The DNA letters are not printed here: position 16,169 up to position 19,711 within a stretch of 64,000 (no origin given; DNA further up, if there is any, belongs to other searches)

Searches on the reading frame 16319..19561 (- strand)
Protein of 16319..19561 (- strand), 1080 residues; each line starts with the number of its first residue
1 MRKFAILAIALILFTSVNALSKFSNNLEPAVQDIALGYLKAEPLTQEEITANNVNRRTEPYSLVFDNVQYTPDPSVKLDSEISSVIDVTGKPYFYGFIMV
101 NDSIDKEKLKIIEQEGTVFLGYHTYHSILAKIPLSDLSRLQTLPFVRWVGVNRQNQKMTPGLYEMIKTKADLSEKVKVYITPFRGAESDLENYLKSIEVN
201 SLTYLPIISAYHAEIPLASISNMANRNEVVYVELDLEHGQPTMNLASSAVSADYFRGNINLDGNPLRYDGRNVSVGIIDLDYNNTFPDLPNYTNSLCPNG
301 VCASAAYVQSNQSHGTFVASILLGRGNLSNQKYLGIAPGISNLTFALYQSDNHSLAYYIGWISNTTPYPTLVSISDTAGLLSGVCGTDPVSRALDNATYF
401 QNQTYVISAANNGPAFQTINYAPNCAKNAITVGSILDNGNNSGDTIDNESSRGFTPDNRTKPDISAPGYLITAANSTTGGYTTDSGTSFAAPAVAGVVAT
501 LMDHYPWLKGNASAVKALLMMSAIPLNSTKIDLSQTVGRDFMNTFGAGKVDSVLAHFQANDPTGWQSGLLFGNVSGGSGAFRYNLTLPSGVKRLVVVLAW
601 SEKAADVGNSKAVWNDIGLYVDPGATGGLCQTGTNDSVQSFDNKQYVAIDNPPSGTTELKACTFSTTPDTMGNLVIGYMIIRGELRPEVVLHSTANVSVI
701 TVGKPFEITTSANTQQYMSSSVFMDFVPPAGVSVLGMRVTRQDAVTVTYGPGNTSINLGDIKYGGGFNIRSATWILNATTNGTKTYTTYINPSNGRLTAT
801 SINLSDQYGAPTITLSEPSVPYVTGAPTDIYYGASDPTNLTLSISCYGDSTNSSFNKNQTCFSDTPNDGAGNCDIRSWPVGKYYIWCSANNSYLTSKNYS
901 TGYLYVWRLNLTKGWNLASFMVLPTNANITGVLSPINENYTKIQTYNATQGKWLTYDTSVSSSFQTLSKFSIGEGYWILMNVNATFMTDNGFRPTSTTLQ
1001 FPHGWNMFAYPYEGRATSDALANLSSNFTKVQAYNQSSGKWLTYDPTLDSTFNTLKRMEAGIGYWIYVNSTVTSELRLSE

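Call 9: search_protein_families(library=pfam, proteins=[window:16319-19561:-], max_evalue=0.001)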
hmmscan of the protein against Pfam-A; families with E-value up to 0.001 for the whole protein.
window:16319-19561:- (1080 aa): 1 family
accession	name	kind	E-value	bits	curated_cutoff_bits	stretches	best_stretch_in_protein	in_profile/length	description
PF00082.27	Peptidase_S8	-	1.3e-29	103.9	21.8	1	270-534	1-284/288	Subtilase family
